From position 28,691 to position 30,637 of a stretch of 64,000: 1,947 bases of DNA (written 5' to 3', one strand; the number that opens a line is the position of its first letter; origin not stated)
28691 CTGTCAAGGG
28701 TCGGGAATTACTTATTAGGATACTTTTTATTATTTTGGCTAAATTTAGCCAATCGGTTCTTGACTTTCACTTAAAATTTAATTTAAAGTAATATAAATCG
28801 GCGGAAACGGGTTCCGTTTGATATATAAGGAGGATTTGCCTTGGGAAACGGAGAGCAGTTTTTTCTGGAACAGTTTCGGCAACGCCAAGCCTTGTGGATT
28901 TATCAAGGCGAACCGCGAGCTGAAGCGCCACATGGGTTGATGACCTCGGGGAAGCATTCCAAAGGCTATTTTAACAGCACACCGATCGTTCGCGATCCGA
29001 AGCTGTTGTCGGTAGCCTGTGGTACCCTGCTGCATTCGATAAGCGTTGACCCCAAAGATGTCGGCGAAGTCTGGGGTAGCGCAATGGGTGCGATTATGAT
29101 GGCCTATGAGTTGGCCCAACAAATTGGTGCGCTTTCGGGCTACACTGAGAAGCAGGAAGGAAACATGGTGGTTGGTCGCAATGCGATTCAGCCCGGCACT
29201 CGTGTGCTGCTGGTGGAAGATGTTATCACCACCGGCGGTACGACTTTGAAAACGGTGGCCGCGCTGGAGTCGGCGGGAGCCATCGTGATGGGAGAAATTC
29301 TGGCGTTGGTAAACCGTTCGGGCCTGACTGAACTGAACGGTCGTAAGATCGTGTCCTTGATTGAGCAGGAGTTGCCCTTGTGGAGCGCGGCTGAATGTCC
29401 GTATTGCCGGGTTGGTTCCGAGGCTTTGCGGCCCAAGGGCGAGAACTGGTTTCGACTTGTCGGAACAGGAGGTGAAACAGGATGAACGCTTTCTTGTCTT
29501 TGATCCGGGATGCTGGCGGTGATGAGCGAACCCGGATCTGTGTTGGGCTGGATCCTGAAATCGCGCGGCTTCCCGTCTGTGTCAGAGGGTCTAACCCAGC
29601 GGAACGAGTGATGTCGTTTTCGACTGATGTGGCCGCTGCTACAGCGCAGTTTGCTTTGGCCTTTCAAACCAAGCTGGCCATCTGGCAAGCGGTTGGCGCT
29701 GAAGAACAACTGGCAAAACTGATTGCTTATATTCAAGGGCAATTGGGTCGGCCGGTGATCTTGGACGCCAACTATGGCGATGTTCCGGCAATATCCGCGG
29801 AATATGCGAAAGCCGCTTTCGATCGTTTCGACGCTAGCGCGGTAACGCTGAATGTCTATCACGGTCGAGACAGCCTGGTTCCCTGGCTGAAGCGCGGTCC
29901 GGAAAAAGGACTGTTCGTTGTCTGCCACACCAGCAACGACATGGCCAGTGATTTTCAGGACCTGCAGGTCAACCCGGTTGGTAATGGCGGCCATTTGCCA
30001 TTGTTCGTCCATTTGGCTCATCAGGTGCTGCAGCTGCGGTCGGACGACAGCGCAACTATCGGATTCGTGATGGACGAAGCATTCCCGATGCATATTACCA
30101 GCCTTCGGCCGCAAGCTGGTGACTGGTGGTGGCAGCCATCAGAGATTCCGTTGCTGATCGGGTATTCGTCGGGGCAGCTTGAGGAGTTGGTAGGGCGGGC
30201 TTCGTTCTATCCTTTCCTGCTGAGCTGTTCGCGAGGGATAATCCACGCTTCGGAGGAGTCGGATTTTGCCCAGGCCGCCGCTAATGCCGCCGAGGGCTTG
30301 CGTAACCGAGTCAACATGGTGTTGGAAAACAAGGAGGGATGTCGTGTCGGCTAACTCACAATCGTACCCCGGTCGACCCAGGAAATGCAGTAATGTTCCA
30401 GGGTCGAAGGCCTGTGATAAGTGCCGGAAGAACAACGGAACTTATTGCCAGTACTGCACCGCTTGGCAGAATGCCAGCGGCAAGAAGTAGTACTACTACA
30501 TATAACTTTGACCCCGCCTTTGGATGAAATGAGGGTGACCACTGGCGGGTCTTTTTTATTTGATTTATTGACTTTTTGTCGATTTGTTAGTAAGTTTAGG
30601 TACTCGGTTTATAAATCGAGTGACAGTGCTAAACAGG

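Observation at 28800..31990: Compositionally foreign island (about 60% GC in a 40% GC genome) encoding an OPRT-like and degenerate-ODCase-like pair, a Zn-ribbon peptide and a HAD phosphatase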

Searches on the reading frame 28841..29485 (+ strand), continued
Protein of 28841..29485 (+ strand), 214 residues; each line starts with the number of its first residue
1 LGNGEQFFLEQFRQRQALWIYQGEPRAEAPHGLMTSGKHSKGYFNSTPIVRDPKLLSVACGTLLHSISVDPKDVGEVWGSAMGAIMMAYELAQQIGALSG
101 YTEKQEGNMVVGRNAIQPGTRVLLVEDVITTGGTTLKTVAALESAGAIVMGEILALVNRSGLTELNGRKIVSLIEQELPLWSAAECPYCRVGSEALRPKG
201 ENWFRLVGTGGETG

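Call 47: find_related_loci(query=A4, collection=genome_contigs, flank=6000)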
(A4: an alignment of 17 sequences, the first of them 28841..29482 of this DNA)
Query A4 (214 aa) in genome_contigs; peptide patterns used: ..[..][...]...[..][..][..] (x = any residue, [..] = any of these).
600 stretches matched a pattern (row limit reached: there are more); 591 encode a relative of the query (tblastn E <= 1e-3); the best 80 are kept; 80 distinct loci.
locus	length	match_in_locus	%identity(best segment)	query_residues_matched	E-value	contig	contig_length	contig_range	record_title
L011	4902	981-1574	47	8-206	5e-55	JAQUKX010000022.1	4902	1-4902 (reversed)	MAG: Patescibacteria group bacterium isolate STD1_117 NODE_68231_length_4902_cov_3.859058_Sandtown_D1, whole genome shot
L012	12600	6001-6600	45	1-199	2e-52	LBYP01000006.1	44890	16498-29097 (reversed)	MAG: Parcubacteria group bacterium GW2011_GWA2_40_23 UT91_C0006, whole genome shotgun sequence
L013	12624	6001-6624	41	11-206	2e-44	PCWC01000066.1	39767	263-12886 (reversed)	MAG: Parcubacteria group bacterium CG11_big_fil_rev_8_21_14_0_20_39_22 CG11_8_21_14_0.20_scaffold_744_c, whole genome sh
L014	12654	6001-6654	39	1-206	4e-44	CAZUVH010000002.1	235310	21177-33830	MAG TPA_asm: uncultured Candidatus Saccharibacteria bacterium isolate SRP287051_co2_176 genome assembly, contig: NODE_67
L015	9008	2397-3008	44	1-203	2e-43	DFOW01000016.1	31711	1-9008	MAG TPA_asm: Patescibacteria group bacterium UBA3531 UBA3531_contig_41100, whole genome shotgun sequence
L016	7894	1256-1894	38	8-208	3e-39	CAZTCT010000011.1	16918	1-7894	MAG TPA_asm: uncultured Candidatus Saccharibacteria bacterium isolate SRP329715_co1_218 genome assembly, contig: NODE_50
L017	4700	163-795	38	8-206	2e-36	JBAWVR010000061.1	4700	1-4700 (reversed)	MAG: bacterium isolate ELA016 MAG016_61, whole genome shotgun sequence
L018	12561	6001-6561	39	31-214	6e-32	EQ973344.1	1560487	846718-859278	Clostridium methylpentosum DSM 5476 Scfld6 genomic scaffold, whole genome shotgun sequence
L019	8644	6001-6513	39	31-203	2e-31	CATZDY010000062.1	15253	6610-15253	MAG TPA_asm: uncultured Peptococcaceae bacterium isolate ERR9762708_bin.56_MetaWRAP_v1.3_MAG genome assembly, contig: ER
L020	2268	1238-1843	40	17-206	8e-31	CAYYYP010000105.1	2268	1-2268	MAG TPA_asm: uncultured Oligoflexia bacterium isolate SRP286056_co3_119 genome assembly, contig: NODE_90922_length_2268_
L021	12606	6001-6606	36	2-198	2e-30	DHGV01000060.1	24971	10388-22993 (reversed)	MAG TPA_asm: Pelotomaculum sp. UBA4789 UBA4789_contig_33190, whole genome shotgun sequence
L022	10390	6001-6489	38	31-195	3e-30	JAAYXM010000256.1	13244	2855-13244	MAG: Clostridiales bacterium isolate AS06rmzACSIP_149 692139_AS06, whole genome shotgun sequence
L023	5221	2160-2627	41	49-206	2e-30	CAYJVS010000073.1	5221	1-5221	MAG TPA_asm: uncultured Gammaproteobacteria bacterium isolate ERP125453_co1_232 genome assembly, contig: NODE_21346_leng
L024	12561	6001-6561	34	10-198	7e-30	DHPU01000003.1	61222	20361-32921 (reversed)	MAG TPA_asm: Peptococcaceae bacterium UBA5356 UBA5356_contig_5526, whole genome shotgun sequence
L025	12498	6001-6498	40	31-198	2e-29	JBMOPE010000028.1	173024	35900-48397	MAG: Bacillota bacterium isolate Betzabe_MAG120 MAG120_28, whole genome shotgun sequence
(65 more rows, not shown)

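Call 51: search_protein_families(library=pfam, proteins=[L011:1586-2344:+, L012:6654-7409:+, L016:1925-2662:+, L017:833-1597:+, L015:2887-3684:+, L013:6883-8046:+, L014:6702-7184:-], max_evalue=0.01)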
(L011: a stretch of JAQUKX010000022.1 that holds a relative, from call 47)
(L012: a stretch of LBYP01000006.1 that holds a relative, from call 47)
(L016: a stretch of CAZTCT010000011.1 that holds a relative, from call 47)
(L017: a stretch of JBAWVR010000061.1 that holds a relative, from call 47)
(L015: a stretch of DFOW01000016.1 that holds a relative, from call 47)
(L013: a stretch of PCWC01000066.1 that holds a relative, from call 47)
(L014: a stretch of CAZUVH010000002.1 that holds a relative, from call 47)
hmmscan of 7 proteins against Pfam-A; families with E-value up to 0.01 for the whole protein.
L011:1586-2344:+ (253 aa): 1 family
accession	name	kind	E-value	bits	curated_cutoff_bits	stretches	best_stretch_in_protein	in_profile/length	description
PF00215.30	OMPdecase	-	2.8e-33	116.1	27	1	17-239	2-219/221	Orotidine 5'-phosphate decarboxylase / HUMPS family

L012:6654-7409:+ (252 aa): 1 family
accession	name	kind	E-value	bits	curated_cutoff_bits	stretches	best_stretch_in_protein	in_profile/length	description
PF00215.30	OMPdecase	-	5.8e-39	134.7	27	1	9-235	3-220/221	Orotidine 5'-phosphate decarboxylase / HUMPS family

L016:1925-2662:+ (246 aa): 1 family
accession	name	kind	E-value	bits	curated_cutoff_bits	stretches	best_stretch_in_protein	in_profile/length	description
PF00215.30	OMPdecase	-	1.6e-32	113.6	27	1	13-235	2-218/221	Orotidine 5'-phosphate decarboxylase / HUMPS family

L017:833-1597:+ (255 aa): 1 family
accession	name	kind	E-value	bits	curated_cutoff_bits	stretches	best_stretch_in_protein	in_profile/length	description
PF00215.30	OMPdecase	-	5.8e-29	102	27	1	17-238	2-213/221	Orotidine 5'-phosphate decarboxylase / HUMPS family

L015:2887-3684:+ (266 aa): 2 families
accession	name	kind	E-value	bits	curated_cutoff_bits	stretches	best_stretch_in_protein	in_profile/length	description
PF05198.21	IF3_N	-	3.3e-29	101.3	26.9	1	95-164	1-70/70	Translation initiation factor IF-3, N-terminal domain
PF00707.27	IF3_C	-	9e-12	45.2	34.8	1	171-254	2-84/86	Translation initiation factor IF-3, C-terminal domain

L013:6883-8046:+ (388 aa): 10 families
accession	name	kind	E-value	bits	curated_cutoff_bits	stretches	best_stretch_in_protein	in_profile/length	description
PF14559.12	TPR_19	-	6.9e-08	33.2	25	1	228-265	6-43/68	Tetratricopeptide repeat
PF13428.12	TPR_14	-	1.8e-05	25.4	23.5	0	300-337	2-39/44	Tetratricopeptide repeat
PF00515.34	TPR_1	-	9e-05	22.6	27.8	0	304-332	6-34/34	Tetratricopeptide repeat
PF07719.23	TPR_2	-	9.4e-05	22.7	27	0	303-332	5-34/34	Tetratricopeptide repeat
PF13181.12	TPR_8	-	0.00028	21.3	25.7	0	308-331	10-33/34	Tetratricopeptide repeat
PF13414.12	TPR_11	-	0.00038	20.5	26.8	0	236-261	17-42/42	TPR repeat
PF23914.1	TPR_CcmH_CycH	-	0.00085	19.6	42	0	202-265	77-139/158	Cytochrome c-type biogenesis protein H TPR domain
PF13431.12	TPR_17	-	0.0027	18.3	24.4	0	235-265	1-31/34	Tetratricopeptide repeat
PF13429.12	TPR_15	-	0.0028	17.5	26.2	0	304-334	151-181/280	Tetratricopeptide repeat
PF03682.18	UPF0158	-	0.0061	17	21.1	1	13-152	7-136/157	Uncharacterised protein family (UPF0158)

L014:6702-7184:- (160 aa): 0 families

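Call 90: search_protein_families(library=padloc, proteins=[window:28841-29482:+], max_evalue=0.01)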
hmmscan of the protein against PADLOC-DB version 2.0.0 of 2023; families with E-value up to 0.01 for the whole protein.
window:28841-29482:+ (214 aa): 0 families

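Call 91: search_protein_families(library=phrogs, proteins=[window:28841-29482:+], max_evalue=0.001)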
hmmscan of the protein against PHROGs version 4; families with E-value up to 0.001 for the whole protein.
window:28841-29482:+ (214 aa): 1 family
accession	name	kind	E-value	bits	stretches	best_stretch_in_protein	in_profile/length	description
phrog_32468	-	other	1.5e-07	32.6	1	34-161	32-167/214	phosphoribosyl transferase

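Call 95: search_protein_families(library=pfam, proteins=[L012:3285-4757:-, L015:1764-2264:+, L012:5053-5520:-, L011:2710-3411:-, L016:2819-3424:+, L017:1749-2627:+, L013:4314-5849:+], max_evalue=0.001)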
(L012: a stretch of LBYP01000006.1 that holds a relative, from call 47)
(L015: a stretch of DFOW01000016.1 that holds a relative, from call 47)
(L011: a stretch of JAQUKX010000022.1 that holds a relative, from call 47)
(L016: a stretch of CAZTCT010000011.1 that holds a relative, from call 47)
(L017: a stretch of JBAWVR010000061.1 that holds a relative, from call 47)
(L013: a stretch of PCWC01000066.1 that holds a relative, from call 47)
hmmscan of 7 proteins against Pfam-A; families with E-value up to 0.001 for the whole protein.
L012:3285-4757:- (490 aa): 0 families

L015:1764-2264:+ (167 aa): 0 families

L012:5053-5520:- (155 aa): 1 family
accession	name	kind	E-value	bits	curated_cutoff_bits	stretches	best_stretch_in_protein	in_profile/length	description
PF03073.20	TspO_MBR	-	3e-44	150.7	24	1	11-152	2-145/145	TspO/MBR family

L011:2710-3411:- (233 aa): 1 family
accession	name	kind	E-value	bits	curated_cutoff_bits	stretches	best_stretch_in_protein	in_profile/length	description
PF01255.24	Prenyltransf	-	4e-84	282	27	1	15-231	1-219/219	Putative undecaprenyl diphosphate synthase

L016:2819-3424:+ (202 aa): 0 families

L017:1749-2627:+ (293 aa): 0 families

L013:4314-5849:+ (512 aa): 2 families
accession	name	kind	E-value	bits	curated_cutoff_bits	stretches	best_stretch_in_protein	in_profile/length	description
PF03772.21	Competence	-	1.8e-45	155.8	23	1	228-494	1-269/270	Competence protein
PF13567.11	DUF4131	-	4.5e-20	72.4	31.6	1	31-188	7-163/165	Domain of unknown function (DUF4131)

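Call 102: find_related_loci(query=A4, collection=viral_contigs, flank=5000)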
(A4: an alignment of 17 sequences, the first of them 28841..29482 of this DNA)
Query A4 (214 aa) in viral_contigs; peptide patterns used: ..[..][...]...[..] (x = any residue, [..] = any of these).
308 stretches matched a pattern; 248 encode a relative of the query (tblastn E <= 1e-3); the best 80 are kept; 80 distinct loci.
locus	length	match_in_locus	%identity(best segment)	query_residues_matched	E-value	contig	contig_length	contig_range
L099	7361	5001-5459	33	34-182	4e-11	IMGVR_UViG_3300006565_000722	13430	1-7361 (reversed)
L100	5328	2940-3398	33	34-182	4e-11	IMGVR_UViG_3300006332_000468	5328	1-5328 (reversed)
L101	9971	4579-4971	31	34-159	2e-10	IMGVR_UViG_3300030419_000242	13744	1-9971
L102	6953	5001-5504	30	34-182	4e-10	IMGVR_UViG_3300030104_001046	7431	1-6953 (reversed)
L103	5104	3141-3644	30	34-182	4e-10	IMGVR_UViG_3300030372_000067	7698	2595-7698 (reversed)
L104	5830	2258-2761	30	34-182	5e-10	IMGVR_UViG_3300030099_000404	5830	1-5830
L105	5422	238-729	30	33-183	8e-10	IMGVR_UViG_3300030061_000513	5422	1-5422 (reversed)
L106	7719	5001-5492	30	33-183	8e-10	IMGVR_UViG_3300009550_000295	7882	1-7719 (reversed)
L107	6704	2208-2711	29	34-182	1e-9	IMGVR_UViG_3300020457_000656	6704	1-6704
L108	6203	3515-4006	30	33-183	9e-10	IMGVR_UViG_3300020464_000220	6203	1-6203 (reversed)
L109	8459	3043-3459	27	34-166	1e-9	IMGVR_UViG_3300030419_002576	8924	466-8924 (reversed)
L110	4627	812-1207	31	33-159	2e-9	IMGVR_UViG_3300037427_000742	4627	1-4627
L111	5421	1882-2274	32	34-159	2e-9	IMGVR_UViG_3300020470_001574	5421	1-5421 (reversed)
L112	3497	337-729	32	34-159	2e-9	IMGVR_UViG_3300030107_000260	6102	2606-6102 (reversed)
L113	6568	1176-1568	30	34-159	3e-9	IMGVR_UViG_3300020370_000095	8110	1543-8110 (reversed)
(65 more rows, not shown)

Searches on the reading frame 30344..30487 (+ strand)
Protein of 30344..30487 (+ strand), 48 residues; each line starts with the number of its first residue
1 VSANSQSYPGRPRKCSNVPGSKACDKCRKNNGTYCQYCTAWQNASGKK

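Call 35: search_protein_families(library=ncbifam, proteins=[window:30344-30487:+], max_evalue=0.01)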
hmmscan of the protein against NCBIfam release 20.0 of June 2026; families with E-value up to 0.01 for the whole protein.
window:30344-30487:+ (48 aa): 0 families

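Call 41: search_protein_families(library=pfam, proteins=[window:30344-30487:+], max_evalue=1)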
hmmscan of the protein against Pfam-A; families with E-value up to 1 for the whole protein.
window:30344-30487:+ (48 aa): 0 families
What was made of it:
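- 30344..30490 (+): 48-aa Cys-rich (CX8CX2CX7CX2C) Zn-ribbon-like peptide. GTG start, SD AAGGAGG, translationally coupled to the ODCase-like gene. No Pfam or NCBIfam hit (calls 35, 41).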

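Call 90: search_protein_families(library=padloc, proteins=[window:30344-30487:+], max_evalue=0.01)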
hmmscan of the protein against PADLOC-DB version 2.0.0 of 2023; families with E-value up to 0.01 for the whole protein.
window:30344-30487:+ (48 aa): 0 families

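Call 91: search_protein_families(library=phrogs, proteins=[window:30344-30487:+], max_evalue=0.001)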
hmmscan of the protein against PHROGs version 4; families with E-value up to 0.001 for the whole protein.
window:30344-30487:+ (48 aa): 0 families
